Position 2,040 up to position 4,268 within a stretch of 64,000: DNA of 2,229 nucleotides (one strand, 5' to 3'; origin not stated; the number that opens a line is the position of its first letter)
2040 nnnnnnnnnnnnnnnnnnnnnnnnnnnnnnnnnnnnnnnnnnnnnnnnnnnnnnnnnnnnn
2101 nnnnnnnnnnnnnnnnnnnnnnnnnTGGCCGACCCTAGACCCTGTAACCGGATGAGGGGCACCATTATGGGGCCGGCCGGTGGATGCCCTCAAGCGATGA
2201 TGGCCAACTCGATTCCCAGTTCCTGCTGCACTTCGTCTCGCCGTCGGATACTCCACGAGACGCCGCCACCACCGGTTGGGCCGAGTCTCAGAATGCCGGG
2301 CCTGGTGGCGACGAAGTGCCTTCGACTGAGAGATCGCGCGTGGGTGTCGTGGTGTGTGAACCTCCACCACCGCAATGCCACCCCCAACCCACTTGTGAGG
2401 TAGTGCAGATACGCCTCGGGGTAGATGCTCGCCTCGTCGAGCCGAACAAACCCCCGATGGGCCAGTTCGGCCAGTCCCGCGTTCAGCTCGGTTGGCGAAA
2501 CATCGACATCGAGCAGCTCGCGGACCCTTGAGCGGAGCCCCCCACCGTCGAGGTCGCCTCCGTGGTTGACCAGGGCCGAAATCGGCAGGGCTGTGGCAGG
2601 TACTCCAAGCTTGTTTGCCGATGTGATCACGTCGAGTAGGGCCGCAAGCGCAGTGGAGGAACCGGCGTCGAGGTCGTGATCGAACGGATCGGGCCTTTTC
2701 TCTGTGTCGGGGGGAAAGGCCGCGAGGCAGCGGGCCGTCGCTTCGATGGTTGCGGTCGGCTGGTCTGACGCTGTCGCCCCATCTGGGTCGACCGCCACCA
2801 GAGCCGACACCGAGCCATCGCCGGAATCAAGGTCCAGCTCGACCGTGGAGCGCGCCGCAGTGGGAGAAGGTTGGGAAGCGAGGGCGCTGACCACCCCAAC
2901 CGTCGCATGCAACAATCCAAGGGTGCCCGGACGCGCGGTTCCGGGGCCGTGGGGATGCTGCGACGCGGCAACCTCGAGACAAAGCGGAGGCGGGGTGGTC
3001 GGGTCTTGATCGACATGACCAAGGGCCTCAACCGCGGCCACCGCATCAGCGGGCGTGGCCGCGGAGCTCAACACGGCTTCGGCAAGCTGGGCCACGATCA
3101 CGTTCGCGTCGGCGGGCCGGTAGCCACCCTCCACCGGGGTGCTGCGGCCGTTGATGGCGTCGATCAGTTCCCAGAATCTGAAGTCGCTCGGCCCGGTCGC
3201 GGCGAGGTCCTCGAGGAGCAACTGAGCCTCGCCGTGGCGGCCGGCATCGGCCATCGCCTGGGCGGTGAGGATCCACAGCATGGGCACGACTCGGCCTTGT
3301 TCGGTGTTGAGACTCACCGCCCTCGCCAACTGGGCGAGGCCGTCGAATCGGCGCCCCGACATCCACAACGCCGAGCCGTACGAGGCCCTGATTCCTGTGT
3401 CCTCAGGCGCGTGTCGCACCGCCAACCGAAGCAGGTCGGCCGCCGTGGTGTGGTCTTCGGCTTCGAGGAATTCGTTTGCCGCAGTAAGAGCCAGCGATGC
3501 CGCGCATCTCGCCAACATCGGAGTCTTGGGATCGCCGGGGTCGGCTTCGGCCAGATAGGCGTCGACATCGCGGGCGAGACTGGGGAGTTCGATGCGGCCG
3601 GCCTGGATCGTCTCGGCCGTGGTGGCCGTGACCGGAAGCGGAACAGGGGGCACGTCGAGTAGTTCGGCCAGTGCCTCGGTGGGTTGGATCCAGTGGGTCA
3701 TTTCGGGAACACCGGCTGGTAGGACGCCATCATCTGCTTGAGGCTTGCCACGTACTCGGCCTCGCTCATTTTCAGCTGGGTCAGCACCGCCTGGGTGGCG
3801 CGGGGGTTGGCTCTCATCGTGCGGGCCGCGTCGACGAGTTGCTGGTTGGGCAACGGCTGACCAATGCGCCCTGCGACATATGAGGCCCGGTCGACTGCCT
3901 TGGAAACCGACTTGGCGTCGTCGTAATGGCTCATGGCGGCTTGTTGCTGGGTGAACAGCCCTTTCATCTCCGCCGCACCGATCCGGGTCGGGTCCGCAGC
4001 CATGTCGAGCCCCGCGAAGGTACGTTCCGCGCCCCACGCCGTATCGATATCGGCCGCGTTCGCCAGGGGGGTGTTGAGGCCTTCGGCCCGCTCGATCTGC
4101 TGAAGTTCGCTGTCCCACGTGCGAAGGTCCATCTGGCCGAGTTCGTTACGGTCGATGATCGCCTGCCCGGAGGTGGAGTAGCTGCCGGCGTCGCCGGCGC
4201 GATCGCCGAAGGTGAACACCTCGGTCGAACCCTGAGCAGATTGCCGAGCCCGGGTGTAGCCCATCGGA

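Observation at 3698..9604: Orphan giant gene: 1,968-aa protein with signal peptide, 7 TM helices, two Cys-rich ectodomains and an ~800-aa tail of no recognisable family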

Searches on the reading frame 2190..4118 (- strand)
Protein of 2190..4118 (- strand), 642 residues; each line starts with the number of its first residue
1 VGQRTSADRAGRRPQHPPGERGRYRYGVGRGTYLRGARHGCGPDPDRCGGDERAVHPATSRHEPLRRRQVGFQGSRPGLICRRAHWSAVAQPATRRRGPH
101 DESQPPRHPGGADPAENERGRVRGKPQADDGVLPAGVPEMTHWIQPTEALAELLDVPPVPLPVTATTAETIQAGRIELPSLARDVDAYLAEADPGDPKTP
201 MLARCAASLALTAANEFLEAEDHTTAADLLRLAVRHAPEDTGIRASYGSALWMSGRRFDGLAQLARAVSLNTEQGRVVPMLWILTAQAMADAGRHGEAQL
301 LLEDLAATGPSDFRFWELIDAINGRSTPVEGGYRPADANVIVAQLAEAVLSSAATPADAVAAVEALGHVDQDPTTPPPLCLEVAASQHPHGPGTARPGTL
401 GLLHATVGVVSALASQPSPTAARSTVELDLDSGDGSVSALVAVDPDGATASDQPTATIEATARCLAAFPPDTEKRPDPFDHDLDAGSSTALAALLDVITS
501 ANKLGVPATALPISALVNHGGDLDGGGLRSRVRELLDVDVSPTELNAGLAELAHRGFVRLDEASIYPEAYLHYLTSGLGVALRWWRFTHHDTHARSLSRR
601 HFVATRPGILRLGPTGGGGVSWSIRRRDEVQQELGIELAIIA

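Call 4: search_protein_families(library=pfam, proteins=[window:2190-4118:-], max_evalue=0.1)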
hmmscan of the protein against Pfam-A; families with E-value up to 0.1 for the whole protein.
window:2190-4118:- (642 aa): 2 families
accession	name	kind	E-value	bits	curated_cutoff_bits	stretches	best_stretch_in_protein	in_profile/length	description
PF13428.12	TPR_14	-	1.1e-06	29.2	23.5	1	280-317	2-39/44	Tetratricopeptide repeat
PF14559.12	TPR_19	-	0.004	17.9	25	0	218-268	2-52/68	Tetratricopeptide repeat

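Call 5: search_protein_families(library=ncbifam, proteins=[window:2190-4118:-], max_evalue=0.1)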
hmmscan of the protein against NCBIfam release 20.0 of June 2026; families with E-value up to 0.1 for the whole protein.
window:2190-4118:- (642 aa): 4 families
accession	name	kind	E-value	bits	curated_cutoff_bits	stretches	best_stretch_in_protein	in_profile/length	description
NF052415.1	T3SS_chap_SctY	equivalog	0.0001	22.7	70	1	214-303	13-101/106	type III secretion apparatus assembly chaperone SctY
NF040959.1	MamA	equivalog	0.0063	16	200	1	213-278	111-176/204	magnetosome protein MamA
NF007302.0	PRK09782.1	equivalog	0.0084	14.1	1223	1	208-267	613-672/990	phage receptor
TIGR02917.1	PEP_TPR_lipo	equivalog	0.016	13.1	312.2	1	213-281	369-437/899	XrtA/PEP-CTERM system TPR-repeat protein PrsT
